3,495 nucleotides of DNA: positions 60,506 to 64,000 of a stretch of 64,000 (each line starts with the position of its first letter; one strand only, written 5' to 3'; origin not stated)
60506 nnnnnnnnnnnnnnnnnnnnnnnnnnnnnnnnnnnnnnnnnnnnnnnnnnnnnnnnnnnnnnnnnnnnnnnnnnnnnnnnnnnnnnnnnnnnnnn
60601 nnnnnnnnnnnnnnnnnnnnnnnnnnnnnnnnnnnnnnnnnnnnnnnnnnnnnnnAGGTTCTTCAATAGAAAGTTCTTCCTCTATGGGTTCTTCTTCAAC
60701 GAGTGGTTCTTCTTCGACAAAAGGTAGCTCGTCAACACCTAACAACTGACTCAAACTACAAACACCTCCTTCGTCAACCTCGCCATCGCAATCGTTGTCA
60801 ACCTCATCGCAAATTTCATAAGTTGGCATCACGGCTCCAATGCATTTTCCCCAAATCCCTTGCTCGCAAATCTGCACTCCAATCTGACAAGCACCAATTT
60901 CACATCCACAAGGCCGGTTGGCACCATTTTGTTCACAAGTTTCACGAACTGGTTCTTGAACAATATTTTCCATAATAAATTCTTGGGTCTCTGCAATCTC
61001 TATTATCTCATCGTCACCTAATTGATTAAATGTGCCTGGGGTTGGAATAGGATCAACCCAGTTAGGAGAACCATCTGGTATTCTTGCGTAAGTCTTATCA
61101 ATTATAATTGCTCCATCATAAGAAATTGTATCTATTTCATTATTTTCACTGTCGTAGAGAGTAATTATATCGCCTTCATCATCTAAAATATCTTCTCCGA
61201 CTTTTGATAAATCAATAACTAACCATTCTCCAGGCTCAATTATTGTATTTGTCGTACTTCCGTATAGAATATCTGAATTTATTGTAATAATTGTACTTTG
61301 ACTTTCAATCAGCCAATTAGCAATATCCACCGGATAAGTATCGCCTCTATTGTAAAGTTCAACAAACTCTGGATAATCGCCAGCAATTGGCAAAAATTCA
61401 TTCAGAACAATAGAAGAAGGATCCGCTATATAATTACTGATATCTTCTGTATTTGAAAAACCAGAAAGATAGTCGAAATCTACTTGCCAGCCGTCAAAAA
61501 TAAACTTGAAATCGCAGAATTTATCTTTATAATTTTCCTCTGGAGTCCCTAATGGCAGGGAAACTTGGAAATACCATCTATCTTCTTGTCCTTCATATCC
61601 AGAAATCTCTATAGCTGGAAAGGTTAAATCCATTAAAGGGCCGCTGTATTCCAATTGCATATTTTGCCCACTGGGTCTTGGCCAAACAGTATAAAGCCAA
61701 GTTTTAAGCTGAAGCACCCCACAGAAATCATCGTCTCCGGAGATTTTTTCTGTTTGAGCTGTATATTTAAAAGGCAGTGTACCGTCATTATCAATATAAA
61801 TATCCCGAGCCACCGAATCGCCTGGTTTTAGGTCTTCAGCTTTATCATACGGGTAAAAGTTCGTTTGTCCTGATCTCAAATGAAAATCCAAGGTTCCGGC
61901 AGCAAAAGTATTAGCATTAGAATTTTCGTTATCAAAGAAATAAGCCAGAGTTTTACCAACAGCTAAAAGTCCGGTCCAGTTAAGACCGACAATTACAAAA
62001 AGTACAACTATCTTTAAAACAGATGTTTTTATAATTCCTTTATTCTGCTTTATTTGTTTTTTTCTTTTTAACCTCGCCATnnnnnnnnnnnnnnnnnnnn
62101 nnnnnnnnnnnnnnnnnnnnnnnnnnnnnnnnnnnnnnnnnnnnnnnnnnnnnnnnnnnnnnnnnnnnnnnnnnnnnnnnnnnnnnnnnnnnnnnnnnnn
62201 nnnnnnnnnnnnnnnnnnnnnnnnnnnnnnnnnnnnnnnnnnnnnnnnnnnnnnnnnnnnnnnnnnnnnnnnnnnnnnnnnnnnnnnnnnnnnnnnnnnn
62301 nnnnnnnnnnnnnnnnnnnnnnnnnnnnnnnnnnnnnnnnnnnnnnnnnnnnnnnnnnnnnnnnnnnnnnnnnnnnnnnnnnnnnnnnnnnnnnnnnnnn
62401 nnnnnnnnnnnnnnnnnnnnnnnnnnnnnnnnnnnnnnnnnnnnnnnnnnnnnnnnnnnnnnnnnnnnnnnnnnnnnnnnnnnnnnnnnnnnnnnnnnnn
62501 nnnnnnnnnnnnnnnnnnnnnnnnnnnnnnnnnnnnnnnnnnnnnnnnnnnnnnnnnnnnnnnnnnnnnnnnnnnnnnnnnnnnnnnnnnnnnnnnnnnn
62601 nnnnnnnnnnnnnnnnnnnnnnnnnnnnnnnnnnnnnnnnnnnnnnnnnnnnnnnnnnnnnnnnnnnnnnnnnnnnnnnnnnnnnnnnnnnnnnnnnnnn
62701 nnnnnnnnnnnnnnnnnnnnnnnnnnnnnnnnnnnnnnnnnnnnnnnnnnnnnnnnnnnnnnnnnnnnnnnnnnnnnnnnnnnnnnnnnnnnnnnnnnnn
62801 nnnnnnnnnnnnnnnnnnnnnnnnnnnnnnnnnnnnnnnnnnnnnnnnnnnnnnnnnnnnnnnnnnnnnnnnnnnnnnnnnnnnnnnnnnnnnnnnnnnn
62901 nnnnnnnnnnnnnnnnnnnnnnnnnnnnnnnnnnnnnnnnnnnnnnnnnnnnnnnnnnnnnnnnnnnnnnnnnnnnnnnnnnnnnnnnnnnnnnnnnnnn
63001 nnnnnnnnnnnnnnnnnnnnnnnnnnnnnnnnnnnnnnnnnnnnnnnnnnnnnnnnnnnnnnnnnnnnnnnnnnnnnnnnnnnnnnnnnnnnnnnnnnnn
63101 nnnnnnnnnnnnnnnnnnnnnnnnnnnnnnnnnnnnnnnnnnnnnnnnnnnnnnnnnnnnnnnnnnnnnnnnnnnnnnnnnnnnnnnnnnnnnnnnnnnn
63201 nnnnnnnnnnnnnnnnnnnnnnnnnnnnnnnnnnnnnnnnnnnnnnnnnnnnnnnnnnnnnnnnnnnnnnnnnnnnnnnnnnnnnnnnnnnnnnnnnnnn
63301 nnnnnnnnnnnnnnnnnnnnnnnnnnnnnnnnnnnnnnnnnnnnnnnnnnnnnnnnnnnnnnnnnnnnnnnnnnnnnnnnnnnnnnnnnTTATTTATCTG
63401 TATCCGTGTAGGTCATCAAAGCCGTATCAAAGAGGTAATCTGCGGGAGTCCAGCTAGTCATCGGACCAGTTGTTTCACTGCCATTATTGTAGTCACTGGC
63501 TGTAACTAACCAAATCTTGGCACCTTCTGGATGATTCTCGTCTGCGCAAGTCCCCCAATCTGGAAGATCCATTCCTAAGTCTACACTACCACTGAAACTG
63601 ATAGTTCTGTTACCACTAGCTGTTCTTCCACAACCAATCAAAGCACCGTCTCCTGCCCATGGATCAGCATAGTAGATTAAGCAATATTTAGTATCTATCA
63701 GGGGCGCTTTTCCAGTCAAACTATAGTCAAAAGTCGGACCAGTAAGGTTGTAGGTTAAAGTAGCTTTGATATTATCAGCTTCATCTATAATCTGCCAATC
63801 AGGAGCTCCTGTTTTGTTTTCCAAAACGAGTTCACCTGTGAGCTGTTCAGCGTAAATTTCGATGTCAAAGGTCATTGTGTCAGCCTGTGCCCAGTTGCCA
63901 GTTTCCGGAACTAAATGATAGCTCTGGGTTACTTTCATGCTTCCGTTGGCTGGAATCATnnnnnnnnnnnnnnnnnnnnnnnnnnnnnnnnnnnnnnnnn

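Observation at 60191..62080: Mosaic 629-aa protein: TasA-like head, lamin-tail domain, Cys-rich DNDCDG module and ~190-aa polyacidic tail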

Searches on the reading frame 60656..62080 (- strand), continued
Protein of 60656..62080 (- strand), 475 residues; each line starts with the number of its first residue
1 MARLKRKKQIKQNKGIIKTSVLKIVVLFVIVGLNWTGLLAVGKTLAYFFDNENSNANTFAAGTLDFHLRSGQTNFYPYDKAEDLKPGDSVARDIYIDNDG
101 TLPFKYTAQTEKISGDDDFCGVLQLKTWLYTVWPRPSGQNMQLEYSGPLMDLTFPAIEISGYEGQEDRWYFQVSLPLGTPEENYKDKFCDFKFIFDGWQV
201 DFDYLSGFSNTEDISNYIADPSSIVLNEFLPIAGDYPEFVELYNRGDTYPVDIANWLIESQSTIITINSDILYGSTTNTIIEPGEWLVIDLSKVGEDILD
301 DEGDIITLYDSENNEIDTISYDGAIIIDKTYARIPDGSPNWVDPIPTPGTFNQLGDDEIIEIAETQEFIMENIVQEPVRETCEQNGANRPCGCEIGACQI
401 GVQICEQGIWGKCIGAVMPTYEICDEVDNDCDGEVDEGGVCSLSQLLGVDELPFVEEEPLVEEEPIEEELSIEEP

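Call 38: find_related_loci(query=A1, collection=genome_contigs, flank=6000)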
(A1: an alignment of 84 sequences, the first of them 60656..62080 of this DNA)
Query A1 (475 aa) in genome_contigs; peptide patterns used: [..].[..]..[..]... (x = any residue, [..] = any of these).
123 stretches matched a pattern; 108 encode a relative of the query (tblastn E <= 1e-3); the best 80 are kept; 80 distinct loci.
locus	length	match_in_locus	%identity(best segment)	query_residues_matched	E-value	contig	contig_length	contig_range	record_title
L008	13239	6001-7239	39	5-360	5e-71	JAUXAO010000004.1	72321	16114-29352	MAG: bacterium isolate CSMAG_2764 CSMAG_2764_k141_115159_length_72321_cov_37.9887, whole genome shotgun sequence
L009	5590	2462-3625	36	5-358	5e-66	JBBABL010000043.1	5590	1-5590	MAG: Candidatus Paceibacterota bacterium isolate SO_2017_LW1_2 NODE_15662_length_5590_cov_2.957349_LW64-88_2017, whole g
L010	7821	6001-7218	38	13-378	2e-62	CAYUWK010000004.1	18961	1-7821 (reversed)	MAG TPA_asm: uncultured Candidatus Saccharibacteria bacterium isolate binchicken_co181_470 genome assembly, contig: NODE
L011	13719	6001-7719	41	5-360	2e-58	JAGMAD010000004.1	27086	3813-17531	MAG: Candidatus Parcubacteria bacterium isolate RS_14_22 ZL355.bin.22.fa_4, whole genome shotgun sequence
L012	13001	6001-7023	37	1-354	5e-56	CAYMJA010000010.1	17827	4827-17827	MAG TPA_asm: uncultured Candidatus Saccharibacteria bacterium isolate SRP214966_co5_52 genome assembly, contig: NODE_259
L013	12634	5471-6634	35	1-372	3e-52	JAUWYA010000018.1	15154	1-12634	MAG: Candidatus Nealsonbacteria bacterium isolate CSMAG_2698 CSMAG_2698_k141_3091346_length_15154_cov_9.7763, whole geno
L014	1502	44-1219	33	3-382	8e-55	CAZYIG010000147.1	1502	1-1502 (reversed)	MAG TPA_asm: uncultured Candidatus Saccharibacteria bacterium isolate SRP062349_co4_58 genome assembly, contig: NODE_445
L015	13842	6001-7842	35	2-357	3e-50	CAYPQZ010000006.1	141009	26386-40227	MAG TPA_asm: uncultured Candidatus Saccharibacteria bacterium isolate SRP067234_co1_67 genome assembly, contig: k99_4725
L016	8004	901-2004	33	16-382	6e-50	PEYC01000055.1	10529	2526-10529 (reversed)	MAG: Candidatus Nealsonbacteria bacterium CG08_land_8_20_14_0_20_36_22 CG08_land_8_20_14_0.20_scaffold_5989_c, whole gen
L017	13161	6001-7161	33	7-374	3e-49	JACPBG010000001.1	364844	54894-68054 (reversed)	MAG: Candidatus Sungiibacteriota bacterium isolate NC_groundwater_251_Ag_S-0.2um_45_46 S5_GD2017_2_S2_scaffold_61, whole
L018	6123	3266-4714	28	5-475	5e-47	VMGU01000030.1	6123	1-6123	MAG: Parcubacteria group bacterium Athens0714_26 Athens071426_scaffold_2096, whole genome shotgun sequence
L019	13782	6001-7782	36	1-361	4e-46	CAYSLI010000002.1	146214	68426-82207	MAG TPA_asm: uncultured Candidatus Saccharibacteria bacterium isolate binchicken_co116_198 genome assembly, contig: NODE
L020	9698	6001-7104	34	8-354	7e-46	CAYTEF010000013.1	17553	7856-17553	MAG TPA_asm: uncultured Candidatus Saccharibacteria bacterium isolate SRP178908_co2_71 genome assembly, contig: NODE_139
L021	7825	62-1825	35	1-354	3e-44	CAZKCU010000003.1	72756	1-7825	MAG TPA_asm: uncultured Candidatus Saccharibacteria bacterium isolate binchicken_co89_20 genome assembly, contig: NODE_3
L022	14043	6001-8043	37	8-469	4e-44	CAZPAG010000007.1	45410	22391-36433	MAG TPA_asm: uncultured Candidatus Saccharibacteria bacterium isolate SRP178699_co1_201 genome assembly, contig: NODE_72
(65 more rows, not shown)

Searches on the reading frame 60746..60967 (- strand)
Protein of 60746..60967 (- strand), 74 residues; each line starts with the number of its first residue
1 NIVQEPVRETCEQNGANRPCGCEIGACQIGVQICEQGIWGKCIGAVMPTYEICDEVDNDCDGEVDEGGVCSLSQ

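Call 48: find_homologous_proteins(query=window:60746-60967:-, max_evalue=0.001)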
Query window:60746-60967:-: 1 candidates shared short words with the query, none scored E <= 0.001.

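Call 57: predict_structure(alignment_id=A2)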
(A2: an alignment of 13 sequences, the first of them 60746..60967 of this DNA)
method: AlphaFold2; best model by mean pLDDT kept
length: 74 residues; sequences in the alignment: 13
mean_pLDDT: 73.1   pTM: 0.49
mean pLDDT of the five models: 73.1, 52.1, 49.4, 46.1, 43.0
residues with pLDDT >= 90: 0; 70-90: 53; 50-70: 13; < 50: 8
segments of 3 or more residues with pLDDT < 50: 1-5, 72-74
pLDDT, mean of each block of 10 residues (from residue 1): 55 76 77 87 78 78 72 47
secondary structure, 60 per line:
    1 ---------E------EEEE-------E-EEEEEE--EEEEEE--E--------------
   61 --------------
elements in order: E17-20 E30-35 E38-43

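Call 59: fold_search(model_id=the predicted structure, library=pdb)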
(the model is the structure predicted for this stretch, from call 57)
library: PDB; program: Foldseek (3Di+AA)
matches with E <= 10: 19; with E <= 0.001: 0
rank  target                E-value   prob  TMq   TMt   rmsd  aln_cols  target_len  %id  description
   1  4yiz_E                3.2e+00  0.07  0.24  0.07   5.9        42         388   21  Crystal structure of engineered TgAMA1 lacking the DII loop in complex with an Eimeria tenella RON2D3 peptide (released 2015-05-20)
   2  4blr_A                5.6e+00  0.06  0.25  0.08   5.1        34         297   15  P4 PROTEIN FROM BACTERIOPHAGE PHI12 IN COMPLEX WITH UTP (released 2013-08-21)
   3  2vhc_A                5.9e+00  0.06  0.25  0.08   5.1        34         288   15  P4 PROTEIN FROM BACTERIOPHAGE PHI12 N234G mutant in complex with AMPCPP and MN (released 2007-12-04)
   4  2vhj_A                5.9e+00  0.06  0.25  0.08   5.1        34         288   15  P4 PROTEIN FROM BACTERIOPHAGE PHI12 S252A mutant in complex with ADP (released 2007-12-04)
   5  4blr_C                6.3e+00  0.06  0.25  0.08   5.2        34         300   15  P4 PROTEIN FROM BACTERIOPHAGE PHI12 IN COMPLEX WITH UTP (released 2013-08-21)
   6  2y8s_A                6.7e+00  0.04  0.25  0.07   5.9        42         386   21  Co-structure of an AMA1 mutant (Y230A) with a surface exposed region of RON2 from Toxoplasma gondii (released 2011-08-03)
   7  1w46_A                7.2e+00  0.06  0.25  0.08   2.9        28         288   14  P4 protein from Bacteriophage PHI12 in complex with ADP and MG (released 2004-11-04)
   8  2vhq_A                7.6e+00  0.04  0.23  0.07   5.0        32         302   16  P4 PROTEIN FROM BACTERIOPHAGE PHI12 S252A mutant in complex with ATP AND MG (released 2007-12-04)
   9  2x2z_E                8.7e+00  0.06  0.26  0.06   3.7        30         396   20  Crystal structure AMA1 from Toxoplasma gondii (released 2010-03-16)
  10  1w44_A                8.7e+00  0.04  0.23  0.07   2.9        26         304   15  P4 protein from Bacteriophage PHI12 in complex with ADP (released 2004-10-29)
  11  4blt_A                8.7e+00  0.04  0.23  0.07   4.9        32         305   16  P4 PROTEIN FROM BACTERIOPHAGE PHI12 S292A MUTANT IN COMPLEX WITH AMPcPP (released 2013-08-21)
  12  9m48_B                9.2e+00  0.06  0.26  0.07   3.1        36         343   11  Cryo-EM structure of 6:1 nsp15/dsRNA complex (released 2026-02-11)
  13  2x2z_B                9.2e+00  0.06  0.25  0.06   3.6        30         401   20  Crystal structure AMA1 from Toxoplasma gondii (released 2010-03-16)
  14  4blt_C                9.2e+00  0.04  0.23  0.07   5.0        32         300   16  P4 PROTEIN FROM BACTERIOPHAGE PHI12 S292A MUTANT IN COMPLEX WITH AMPcPP (released 2013-08-21)
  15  2vht_A                9.2e+00  0.04  0.25  0.08   5.1        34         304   15  P4 PROTEIN FROM BACTERIOPHAGE PHI12 R279A mutant in complex with ATP (released 2007-12-04)
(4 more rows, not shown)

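Call 60: search_solved_structures(query=A2, max_evalue=10, show_alignments=2)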
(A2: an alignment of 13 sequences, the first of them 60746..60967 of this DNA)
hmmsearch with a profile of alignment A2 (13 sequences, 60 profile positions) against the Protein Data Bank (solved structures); distinct sequences matched with E-value up to 10: 1.
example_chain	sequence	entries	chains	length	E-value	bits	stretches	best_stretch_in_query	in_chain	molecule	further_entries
7lx4_A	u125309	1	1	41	2.1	12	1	6-39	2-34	Hact-SCRiP1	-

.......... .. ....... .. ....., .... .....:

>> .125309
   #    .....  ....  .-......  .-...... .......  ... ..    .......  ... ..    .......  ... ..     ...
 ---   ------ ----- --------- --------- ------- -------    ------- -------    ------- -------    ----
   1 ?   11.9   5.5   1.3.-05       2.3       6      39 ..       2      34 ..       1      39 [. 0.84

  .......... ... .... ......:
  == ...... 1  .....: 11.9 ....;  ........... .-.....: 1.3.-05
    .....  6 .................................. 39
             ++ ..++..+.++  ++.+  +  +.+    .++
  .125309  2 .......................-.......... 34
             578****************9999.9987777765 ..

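Call 94: search_protein_families(library=ncbifam, proteins=[window:60746-60967:-], max_evalue=0.01)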
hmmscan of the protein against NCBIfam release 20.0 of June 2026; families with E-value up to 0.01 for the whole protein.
window:60746-60967:- (74 aa): 0 families

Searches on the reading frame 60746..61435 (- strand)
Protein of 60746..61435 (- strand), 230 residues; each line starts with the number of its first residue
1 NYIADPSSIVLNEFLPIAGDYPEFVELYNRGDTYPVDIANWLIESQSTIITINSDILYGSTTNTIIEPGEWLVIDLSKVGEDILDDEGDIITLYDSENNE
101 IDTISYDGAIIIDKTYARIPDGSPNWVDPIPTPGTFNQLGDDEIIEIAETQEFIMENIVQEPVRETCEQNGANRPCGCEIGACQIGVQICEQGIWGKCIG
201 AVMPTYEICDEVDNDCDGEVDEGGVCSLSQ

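Call 92: search_protein_representatives(protein=window:60746-61435:-)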
Query: 230 residues. Proteins with E-value up to 0.001 (for the whole library): 10583; up to 1e-10: 3713; up to 1e-30: 659. The best 150 are listed.
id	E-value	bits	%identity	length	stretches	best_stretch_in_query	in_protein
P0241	0.0e+00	1356.1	51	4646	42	169-223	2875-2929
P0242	2.4e-257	865.7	52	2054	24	169-223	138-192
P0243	8.8e-242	814.8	51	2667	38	171-226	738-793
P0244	6.9e-236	795.5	45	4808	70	169-223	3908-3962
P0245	1.8e-220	745.0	44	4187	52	170-223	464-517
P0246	3.3e-199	675.4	52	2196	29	170-222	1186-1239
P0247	1.0e-190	647.6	51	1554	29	170-224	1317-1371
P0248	8.4e-183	621.6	48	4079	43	171-223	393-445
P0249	5.6e-173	589.5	50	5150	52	166-223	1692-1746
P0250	6.4e-163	556.5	46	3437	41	171-222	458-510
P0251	2.0e-161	551.6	49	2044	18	173-223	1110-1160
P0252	5.1e-154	527.4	48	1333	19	171-226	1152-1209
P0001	5.0e-150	514.3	100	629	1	1-230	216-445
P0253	5.8e-150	514.1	48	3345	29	163-224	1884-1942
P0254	2.7e-146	502.1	49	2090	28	168-223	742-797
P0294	6.6e-84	297.8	50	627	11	173-223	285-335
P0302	2.1e-77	276.5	50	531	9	173-223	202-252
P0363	3.5e-62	226.7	49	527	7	173-222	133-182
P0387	3.8e-59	216.7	55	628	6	171-227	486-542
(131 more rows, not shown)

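Call 93: search_protein_families(library=pfam, proteins=[P0302, P0363, P0294, P0387], max_evalue=0.001)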
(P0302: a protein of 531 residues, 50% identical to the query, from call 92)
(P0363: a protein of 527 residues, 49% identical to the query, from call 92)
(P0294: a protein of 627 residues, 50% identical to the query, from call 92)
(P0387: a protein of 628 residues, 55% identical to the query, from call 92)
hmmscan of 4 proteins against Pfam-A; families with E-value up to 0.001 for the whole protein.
P0302 (531 aa): 1 family
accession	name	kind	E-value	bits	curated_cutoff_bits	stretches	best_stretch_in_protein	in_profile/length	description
PF11617.13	Cu-binding_MopE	-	4.3e-27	94.5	27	2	397-414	13-30/30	Putative metal-binding motif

P0363 (527 aa): 2 families
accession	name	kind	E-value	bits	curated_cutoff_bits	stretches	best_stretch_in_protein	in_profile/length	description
PF11617.13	Cu-binding_MopE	-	1e-27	96.5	27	2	62-78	14-30/30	Putative metal-binding motif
PF00059.27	Lectin_C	-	1.1e-22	81.2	22.6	1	424-524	3-106/107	Lectin C-type domain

P0294 (627 aa): 1 family
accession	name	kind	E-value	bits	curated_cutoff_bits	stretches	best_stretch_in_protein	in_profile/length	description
PF11617.13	Cu-binding_MopE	-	2.2e-37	127.4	27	3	37-61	6-30/30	Putative metal-binding motif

P0387 (628 aa): 1 family
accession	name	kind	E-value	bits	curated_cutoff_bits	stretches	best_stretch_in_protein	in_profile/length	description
PF11617.13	Cu-binding_MopE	-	1e-32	112.4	27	4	237-266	1-30/30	Putative metal-binding motif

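Call 94: search_protein_families(library=ncbifam, proteins=[P0302, P0363, P0294, P0387], max_evalue=0.01)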
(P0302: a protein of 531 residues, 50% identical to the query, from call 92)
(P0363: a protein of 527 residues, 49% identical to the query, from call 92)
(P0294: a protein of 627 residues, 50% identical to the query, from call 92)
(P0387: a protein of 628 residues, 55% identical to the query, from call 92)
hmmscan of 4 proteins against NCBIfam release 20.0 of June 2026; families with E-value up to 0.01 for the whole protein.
P0302 (531 aa): 0 families

P0363 (527 aa): 0 families

P0294 (627 aa): 0 families

P0387 (628 aa): 0 families

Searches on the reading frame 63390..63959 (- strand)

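Call 3: search_protein_families(library=pfam, proteins=[window:63390-63959:-], max_evalue=0.1)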
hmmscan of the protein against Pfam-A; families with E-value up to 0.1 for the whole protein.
window:63390-63959:- (189 aa): 0 families

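Call 4: search_protein_families(library=ncbifam, proteins=[window:63390-63959:-], max_evalue=0.1)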
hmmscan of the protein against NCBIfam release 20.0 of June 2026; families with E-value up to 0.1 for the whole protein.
window:63390-63959:- (189 aa): 1 family
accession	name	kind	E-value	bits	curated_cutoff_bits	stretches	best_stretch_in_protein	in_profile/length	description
TIGR03511.1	GldH_lipo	subfamily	0.038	14.1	78.7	1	8-37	23-51/155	gliding motility lipoprotein GldH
